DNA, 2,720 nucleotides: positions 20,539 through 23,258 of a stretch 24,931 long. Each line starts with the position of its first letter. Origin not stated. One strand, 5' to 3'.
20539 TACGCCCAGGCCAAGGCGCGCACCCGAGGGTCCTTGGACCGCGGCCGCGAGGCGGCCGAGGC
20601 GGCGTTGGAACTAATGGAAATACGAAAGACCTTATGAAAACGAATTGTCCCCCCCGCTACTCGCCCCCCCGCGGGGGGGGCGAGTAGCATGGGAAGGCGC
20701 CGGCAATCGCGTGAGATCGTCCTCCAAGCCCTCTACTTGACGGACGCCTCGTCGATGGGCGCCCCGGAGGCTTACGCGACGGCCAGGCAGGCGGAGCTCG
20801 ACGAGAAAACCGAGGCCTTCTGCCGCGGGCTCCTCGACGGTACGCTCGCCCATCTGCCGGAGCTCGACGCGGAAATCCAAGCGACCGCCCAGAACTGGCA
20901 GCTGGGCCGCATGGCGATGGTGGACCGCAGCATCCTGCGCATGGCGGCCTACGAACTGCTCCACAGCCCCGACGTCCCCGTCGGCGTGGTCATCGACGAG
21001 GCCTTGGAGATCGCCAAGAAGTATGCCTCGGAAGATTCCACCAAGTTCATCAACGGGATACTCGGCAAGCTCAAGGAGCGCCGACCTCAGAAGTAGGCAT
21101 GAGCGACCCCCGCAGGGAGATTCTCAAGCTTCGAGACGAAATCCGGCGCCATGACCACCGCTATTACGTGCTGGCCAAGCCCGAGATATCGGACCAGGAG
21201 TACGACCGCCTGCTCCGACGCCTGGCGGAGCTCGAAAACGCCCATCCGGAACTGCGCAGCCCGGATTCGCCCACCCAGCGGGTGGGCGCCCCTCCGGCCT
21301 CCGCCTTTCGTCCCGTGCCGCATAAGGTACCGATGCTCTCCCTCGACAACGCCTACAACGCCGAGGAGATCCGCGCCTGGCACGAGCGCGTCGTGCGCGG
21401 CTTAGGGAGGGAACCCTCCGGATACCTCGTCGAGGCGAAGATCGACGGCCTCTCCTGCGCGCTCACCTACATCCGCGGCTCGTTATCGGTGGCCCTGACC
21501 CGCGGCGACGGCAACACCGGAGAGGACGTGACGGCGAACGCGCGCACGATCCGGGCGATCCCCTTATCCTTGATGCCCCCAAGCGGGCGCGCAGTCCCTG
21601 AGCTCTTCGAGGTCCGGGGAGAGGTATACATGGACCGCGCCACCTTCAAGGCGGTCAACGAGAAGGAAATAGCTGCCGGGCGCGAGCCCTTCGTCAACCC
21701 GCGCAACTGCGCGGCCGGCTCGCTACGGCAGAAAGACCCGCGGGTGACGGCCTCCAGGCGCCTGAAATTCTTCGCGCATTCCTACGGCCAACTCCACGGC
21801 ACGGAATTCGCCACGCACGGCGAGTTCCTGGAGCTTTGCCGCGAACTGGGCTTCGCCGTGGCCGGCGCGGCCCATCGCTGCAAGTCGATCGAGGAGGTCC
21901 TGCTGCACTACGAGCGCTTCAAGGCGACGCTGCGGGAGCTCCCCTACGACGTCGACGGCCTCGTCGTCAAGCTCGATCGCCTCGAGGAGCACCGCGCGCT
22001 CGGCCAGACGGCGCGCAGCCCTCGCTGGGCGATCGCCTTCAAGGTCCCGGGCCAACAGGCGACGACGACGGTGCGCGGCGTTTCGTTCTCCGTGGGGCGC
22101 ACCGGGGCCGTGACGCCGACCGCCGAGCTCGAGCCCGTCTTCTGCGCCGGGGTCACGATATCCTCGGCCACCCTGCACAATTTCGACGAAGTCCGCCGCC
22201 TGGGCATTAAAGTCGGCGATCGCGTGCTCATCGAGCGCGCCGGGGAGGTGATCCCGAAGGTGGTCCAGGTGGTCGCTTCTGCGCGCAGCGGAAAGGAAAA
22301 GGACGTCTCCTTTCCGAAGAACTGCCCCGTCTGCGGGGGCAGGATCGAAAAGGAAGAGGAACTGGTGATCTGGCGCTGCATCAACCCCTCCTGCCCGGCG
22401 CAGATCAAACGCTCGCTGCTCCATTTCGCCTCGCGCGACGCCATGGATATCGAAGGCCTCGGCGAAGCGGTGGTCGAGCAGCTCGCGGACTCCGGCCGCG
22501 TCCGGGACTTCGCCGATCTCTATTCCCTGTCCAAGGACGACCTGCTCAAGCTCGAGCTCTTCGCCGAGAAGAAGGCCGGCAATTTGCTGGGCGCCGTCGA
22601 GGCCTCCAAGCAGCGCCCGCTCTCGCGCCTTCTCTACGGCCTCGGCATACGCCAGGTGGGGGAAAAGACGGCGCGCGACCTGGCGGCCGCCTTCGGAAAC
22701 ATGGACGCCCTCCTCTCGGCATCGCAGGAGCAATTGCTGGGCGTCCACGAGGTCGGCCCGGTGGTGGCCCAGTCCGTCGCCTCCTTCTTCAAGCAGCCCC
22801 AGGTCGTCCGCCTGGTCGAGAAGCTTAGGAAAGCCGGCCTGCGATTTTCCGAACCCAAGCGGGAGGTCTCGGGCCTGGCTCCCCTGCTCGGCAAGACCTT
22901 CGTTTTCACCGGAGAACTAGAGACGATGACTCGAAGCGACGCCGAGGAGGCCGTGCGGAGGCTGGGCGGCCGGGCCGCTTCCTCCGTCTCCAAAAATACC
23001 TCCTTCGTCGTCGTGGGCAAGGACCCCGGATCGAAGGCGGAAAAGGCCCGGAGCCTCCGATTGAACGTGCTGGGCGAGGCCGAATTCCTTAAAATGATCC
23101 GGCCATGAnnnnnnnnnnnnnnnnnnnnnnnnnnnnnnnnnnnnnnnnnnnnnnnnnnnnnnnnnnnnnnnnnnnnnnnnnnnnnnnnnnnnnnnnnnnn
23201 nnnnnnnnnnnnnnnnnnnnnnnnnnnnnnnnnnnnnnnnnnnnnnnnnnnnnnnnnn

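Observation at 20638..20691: Extremely stable C7/C7/G8 hairpin that buries the nusB ribosome-binding site; possible attenuator or slippage-prone switch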

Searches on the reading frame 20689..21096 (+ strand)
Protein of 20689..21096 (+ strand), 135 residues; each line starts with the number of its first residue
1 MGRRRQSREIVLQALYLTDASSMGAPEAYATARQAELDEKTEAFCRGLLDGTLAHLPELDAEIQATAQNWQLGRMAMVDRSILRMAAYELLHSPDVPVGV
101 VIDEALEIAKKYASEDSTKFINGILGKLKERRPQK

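Call 10: search_protein_families(library=pfam, proteins=[window:20689-21096:+])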
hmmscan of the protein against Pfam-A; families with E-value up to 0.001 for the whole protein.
window:20689-21096:+ (135 aa): 1 family
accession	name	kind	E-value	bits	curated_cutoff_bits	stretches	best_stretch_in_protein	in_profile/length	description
PF01029.23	NusB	-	1.7e-34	119.5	23.1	1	5-128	1-131/133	NusB family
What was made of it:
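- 20689..21096 (+): nusB, true start ATG at 20689, immediately 3' of the stem. Pfam NusB covers residues 5-128 (call 10).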

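Call 13: find_related_loci(query=window:20689-21093:+, collection=genome_contigs, flank=4000)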
Query window:20689-21093:+ (135 aa) in genome_contigs; peptide patterns used: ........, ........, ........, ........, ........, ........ (x = any residue, [..] = any of these).
599 stretches matched a pattern (row limit reached: there are more); 114 encode a relative of the query (tblastn E <= 1e-3); the best 80 are kept; 80 distinct loci.
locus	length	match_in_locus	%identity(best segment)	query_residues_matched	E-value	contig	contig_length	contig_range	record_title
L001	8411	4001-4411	58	1-135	2e-50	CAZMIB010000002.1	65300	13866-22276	MAG TPA_asm: uncultured Elusimicrobia sp. isolate binchicken_co185_179 genome assembly, contig: NODE_583_length_65300_co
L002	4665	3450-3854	59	1-134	5e-50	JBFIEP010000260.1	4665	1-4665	MAG: Elusimicrobiota bacterium isolate Mix_sand11.2021.09.D.84 k141_290029_length_4665_cov_8.0000, whole genome shotgun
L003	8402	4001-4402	60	1-133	1e-48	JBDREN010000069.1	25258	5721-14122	MAG: Elusimicrobiota bacterium isolate MEGAHIT-group-1.316 k141_11672714, whole genome shotgun sequence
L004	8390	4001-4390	59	1-129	2e-47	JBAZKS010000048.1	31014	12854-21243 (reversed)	MAG: Elusimicrobiota bacterium isolate SO_2017_LW4_15 scaffold_725_c2_LW137-91_2017, whole genome shotgun sequence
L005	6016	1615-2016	58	1-133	6e-46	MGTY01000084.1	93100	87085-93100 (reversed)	MAG: Elusimicrobia bacterium GWA2_69_24 gwa2_scaffold_4281, whole genome shotgun sequence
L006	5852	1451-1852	57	1-133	6e-44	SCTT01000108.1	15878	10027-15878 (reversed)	MAG: bacterium isolate FW305_bin.15 FW305_bin.15-7855-1, whole genome shotgun sequence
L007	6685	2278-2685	51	1-134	2e-43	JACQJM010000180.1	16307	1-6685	MAG: Elusimicrobia bacterium isolate NC_groundwater_1151_Ag_S-0.1um_50_28 S_p1_S3_coassembly_k141_1620637, whole genome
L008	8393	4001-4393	51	1-130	1e-37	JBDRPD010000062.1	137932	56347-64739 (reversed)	MAG: Elusimicrobiota bacterium isolate MEGAHIT-group-2.10 k141_102298, whole genome shotgun sequence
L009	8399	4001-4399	52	1-131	1e-36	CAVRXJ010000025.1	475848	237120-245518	MAG: uncultured Acidobacteriota bacterium isolate MFD02809.bin.2.209 genome assembly, contig: contig_43942, whole genome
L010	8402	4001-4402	50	1-132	8e-36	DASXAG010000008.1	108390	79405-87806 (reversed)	MAG TPA_asm: Thermoanaerobaculia bacterium isolate SMAG_U3759 k141_2852443, whole genome shotgun sequence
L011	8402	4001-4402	49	1-132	2e-35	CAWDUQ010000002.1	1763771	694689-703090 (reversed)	MAG: uncultured Acidobacteriota bacterium isolate MFD05442.bin.1.363 genome assembly, contig: contig_11714, whole genome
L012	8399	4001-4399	52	1-131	2e-35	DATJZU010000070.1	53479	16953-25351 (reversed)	MAG TPA_asm: Thermoanaerobaculia bacterium isolate SMAG_U15186 k141_4510778, whole genome shotgun sequence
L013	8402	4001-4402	51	1-132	3e-35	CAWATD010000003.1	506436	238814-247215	MAG: uncultured Acidobacteriota bacterium isolate MFD02134.bin.2.124 genome assembly, contig: contig_24886, whole genome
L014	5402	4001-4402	51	1-132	2e-35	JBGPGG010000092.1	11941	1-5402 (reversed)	MAG: Thermoanaerobaculia bacterium isolate OBJ_0618_7090110_48 k141_8010953_length_11941_cov_21.5204, whole genome shotg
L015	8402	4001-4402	51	1-132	3e-35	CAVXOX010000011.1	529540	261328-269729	MAG: uncultured Acidobacteriota bacterium isolate MFD00822.bin.1.216 genome assembly, contig: contig_74559, whole genome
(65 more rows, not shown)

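Call 15: find_encoding_contigs(protein=window:20689-21093:+, flank=10000, max_places=10)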
Protein window:20689-21093:+ (135 aa): no gene with exactly this product is on record in the collection.

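Call 20: find_related_loci(query=window:20689-21093:+, collection=metagenome_contigs, flank=6000)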
Query window:20689-21093:+ (135 aa) in metagenome_contigs; peptide patterns used: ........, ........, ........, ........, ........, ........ (x = any residue, [..] = any of these).
600 stretches matched a pattern (row limit reached: there are more); 127 encode a relative of the query (tblastn E <= 1e-3); the best 80 are kept; 80 distinct loci.
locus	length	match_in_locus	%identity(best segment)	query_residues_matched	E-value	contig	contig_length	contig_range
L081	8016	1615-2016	58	1-133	4e-46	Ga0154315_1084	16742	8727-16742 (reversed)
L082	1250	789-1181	50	1-129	2e-37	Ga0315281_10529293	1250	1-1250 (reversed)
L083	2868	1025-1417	53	1-129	2e-36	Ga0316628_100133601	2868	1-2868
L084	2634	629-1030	51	1-132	1e-35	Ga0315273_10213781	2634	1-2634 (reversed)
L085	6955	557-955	52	1-131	2e-35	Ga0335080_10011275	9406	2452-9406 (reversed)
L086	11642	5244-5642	50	1-131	3e-35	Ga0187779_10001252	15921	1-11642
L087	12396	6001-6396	44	1-131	4e-35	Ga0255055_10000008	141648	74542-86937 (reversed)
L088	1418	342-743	48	1-133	1e-35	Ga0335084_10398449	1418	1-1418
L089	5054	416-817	44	1-131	8e-35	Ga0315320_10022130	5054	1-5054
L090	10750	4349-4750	50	1-132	1e-34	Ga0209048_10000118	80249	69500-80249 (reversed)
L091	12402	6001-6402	48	1-132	9e-35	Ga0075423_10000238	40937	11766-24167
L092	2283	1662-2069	49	1-134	9e-35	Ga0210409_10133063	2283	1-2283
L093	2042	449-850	50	1-132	2e-34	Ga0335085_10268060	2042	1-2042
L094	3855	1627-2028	49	1-132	2e-34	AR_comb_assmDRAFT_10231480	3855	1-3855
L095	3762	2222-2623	50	1-132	2e-34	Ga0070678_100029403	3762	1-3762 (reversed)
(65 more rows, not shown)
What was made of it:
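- Tried and rejected: NusB-based scans of genome and metagenome collections gave at best 58-60% identity (calls 13, 20).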

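Call 21: find_homologous_proteins(query=window:20689-21093:+, max_evalue=1e-20)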
Query window:20689-21093:+ (135 aa): 816 proteins with E <= 1e-20 among 1024 candidates; the best 120 are listed.
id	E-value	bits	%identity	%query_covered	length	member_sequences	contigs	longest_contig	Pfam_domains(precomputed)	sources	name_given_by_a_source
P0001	3.4e-66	239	100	84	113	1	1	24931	PF01029.24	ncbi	-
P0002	4.8e-52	193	70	99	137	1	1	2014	PF01029.24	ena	-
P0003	1.1e-50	189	69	98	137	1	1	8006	PF01029.24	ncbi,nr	ncbi:MAG: transcription antitermination factor NusB [Elusimicrobia bacterium]|nr:transcription antit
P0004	5.9e-48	180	67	98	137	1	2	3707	PF01029.24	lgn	-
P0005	7.7e-48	180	65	99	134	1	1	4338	PF01029.24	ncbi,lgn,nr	ncbi:MAG: transcription antitermination factor NusB [Elusimicrobia bacterium]|nr:transcription antit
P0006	1.4e-47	179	65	98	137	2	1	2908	PF01029.24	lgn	-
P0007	4.3e-44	168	61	99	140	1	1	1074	PF01029.24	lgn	-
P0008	7.4e-44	167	63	99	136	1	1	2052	PF01029.24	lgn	-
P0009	1.0e-43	166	64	98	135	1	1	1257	PF01029.24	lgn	-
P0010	1.6e-43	166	62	99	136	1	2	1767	PF01029.24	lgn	-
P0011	2.5e-43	165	62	100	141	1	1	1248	PF01029.24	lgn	-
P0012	2.6e-43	165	59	99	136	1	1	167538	PF01029.24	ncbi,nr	ncbi:MAG: transcription antitermination factor NusB [Elusimicrobia bacterium]|nr:transcription antit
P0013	2.8e-43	165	63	99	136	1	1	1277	PF01029.24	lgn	-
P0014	6.5e-43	164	58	100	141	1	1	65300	PF01029.24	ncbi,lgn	-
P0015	1.1e-42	163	62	99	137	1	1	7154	PF01029.24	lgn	-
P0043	2.4e-40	155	77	71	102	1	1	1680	PF01029.24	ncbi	ncbi:MAG: N utilization substance protein B, partial [Elusimicrobia bacterium]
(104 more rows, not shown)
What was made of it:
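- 20689..21096 (+): The database gene call for this contig is a truncated 113-aa product starting at Met23 (P0001, call 21).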

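Call 22: find_encoding_contigs(protein=P0001, flank=10000, max_places=5)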
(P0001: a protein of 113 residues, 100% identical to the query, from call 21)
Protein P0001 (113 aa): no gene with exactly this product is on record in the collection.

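Call 23: find_encoding_contigs(protein=P0003, flank=6000, max_places=5)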
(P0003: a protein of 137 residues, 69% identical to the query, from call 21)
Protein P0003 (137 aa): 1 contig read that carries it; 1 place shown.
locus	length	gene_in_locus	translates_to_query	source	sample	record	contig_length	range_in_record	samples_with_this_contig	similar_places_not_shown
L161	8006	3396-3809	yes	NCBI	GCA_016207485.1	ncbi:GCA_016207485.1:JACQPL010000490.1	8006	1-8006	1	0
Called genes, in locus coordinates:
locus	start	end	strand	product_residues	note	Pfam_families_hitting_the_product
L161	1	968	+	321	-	PF00383:dCMP_cyt_deam_1, PF01872:RibD_C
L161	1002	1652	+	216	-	PF00677:Lum_binding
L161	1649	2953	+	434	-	PF00926:DHBP_synthase, PF00925:GTP_cyclohydro2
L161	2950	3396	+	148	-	PF00885:DMRL_synthase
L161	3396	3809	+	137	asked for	PF01029:NusB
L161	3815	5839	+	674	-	PF22745:Nlig-Ia, PF01653:DNA_ligase_aden, PF03120:OB_DNA_ligase, PF03119:DNA_ligase_ZBD (weak), PF12826:HHH_2, PF14520:HHH_5 (weak), PF00533:BRCT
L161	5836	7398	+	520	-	PF02142:MGS, PF01808:AICARFT_IMPCHas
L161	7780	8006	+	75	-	?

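Call 24: find_encoding_contigs(protein=P0002, flank=3000, max_places=5)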
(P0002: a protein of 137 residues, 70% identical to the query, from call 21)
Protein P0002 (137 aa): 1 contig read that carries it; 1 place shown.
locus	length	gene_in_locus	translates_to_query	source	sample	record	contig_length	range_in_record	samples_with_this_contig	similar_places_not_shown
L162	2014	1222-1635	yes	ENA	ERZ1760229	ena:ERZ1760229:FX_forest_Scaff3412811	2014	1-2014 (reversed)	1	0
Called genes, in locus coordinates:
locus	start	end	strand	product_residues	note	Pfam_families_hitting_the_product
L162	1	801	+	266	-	?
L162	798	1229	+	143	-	PF00885:DMRL_synthase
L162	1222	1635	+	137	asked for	PF01029:NusB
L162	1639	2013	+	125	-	?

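Call 40: list_cluster_members(proteins=[P0001])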
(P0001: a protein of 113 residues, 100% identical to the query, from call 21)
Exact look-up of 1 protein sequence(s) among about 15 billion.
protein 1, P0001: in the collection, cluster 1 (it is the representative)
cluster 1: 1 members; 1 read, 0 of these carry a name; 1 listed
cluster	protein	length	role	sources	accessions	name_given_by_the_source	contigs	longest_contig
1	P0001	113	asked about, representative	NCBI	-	-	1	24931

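Call 52: find_encoding_contigs(protein=P0043, flank=3000, max_places=4)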
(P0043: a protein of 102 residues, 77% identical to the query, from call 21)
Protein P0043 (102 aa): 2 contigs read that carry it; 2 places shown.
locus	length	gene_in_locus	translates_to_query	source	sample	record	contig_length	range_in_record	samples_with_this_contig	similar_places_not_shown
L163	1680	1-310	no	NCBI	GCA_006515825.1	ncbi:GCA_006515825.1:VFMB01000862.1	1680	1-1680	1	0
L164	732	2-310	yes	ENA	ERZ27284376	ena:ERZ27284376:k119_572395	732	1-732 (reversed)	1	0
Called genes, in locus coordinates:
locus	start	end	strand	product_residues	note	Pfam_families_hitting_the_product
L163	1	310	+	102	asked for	PF01029:NusB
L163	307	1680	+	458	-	PF22745:Nlig-Ia, PF01653:DNA_ligase_aden, PF03120:OB_DNA_ligase, PF03119:DNA_ligase_ZBD (weak)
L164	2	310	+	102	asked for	PF01029:NusB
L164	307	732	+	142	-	?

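Call 53: find_encoding_contigs(protein=P0004, flank=3000, max_places=4)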
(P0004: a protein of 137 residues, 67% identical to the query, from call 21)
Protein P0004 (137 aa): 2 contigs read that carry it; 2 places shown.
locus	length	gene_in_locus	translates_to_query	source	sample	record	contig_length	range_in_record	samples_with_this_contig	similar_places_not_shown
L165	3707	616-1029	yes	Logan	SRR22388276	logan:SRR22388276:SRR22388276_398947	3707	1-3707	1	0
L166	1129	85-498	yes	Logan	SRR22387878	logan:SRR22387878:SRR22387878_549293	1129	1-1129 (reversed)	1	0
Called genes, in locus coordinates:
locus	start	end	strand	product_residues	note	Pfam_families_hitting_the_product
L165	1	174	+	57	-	?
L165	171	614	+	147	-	PF00885:DMRL_synthase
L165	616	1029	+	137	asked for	PF01029:NusB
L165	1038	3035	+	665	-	PF22745:Nlig-Ia, PF01653:DNA_ligase_aden, PF03120:OB_DNA_ligase, PF03119:DNA_ligase_ZBD, PF14520:HHH_5 (faint), PF12826:HHH_2, PF00533:BRCT, PF12738:PTCB-BRCT (weak)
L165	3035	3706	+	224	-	?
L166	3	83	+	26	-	?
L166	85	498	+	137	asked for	PF01029:NusB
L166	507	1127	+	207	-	?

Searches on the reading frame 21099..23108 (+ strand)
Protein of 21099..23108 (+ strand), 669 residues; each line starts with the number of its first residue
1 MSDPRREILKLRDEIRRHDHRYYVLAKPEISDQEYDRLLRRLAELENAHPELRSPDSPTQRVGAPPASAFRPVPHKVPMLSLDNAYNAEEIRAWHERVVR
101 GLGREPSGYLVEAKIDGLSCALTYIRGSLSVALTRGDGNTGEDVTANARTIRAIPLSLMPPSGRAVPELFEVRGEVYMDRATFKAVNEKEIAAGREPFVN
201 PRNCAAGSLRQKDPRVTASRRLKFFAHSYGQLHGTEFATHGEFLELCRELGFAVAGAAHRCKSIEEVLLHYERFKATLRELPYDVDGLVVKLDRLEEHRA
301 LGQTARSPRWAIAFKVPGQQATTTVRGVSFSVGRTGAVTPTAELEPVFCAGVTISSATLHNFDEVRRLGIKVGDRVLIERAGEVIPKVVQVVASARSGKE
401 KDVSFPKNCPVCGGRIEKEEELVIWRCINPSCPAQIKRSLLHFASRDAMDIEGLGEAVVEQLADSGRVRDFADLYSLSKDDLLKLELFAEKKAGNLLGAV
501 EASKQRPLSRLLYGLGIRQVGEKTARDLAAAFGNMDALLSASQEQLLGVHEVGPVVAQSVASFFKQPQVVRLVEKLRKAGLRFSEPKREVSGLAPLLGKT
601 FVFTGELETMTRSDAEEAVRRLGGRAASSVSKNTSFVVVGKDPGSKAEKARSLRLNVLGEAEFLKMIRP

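Call 10: search_protein_families(library=pfam, proteins=[window:21099-23108:+])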
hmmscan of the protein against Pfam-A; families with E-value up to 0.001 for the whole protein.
window:21099-23108:+ (669 aa): 9 families
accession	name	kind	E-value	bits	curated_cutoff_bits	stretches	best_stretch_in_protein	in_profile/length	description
PF01653.23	DNA_ligase_aden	-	9.5e-85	284.6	27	1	68-317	2-251/253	NAD-dependent DNA ligase adenylation domain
PF03120.22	DNA_ligase_OB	-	2.9e-32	110.8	32.9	1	322-399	1-78/79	NAD-dependent DNA ligase OB-fold domain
PF12826.13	HHH_2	-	9.2e-25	87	27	1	510-573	1-64/64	Helix-hairpin-helix motif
PF00533.33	BRCT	-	1.6e-11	44.7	21.3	1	595-667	5-78/78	BRCA1 C Terminus (BRCT) domain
PF14520.12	HHH_5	-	4.1e-11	43.6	27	1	515-562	5-53/57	Helix-hairpin-helix domain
PF03119.21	DNA_ligase_ZBD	-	2.4e-09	37.4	25.8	1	408-434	1-27/27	NAD-dependent DNA ligase C4 zinc finger domain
PF22745.1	Nlig-Ia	-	1.6e-06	29.1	27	1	7-52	5-50/92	DNA ligase-like, N-terminal NAD+-binding domain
PF12738.14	PTCB-BRCT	-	0.00053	20.4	22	0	608-657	9-58/63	twin BRCT domain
PF00633.29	HHH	-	0.00068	19.8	24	0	538-563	5-30/30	Helix-hairpin-helix motif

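Call 16: find_encoding_contigs(protein=window:21099-23105:+, flank=10000, max_places=10)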
Protein window:21099-23105:+ (669 aa): no gene with exactly this product is on record in the collection.
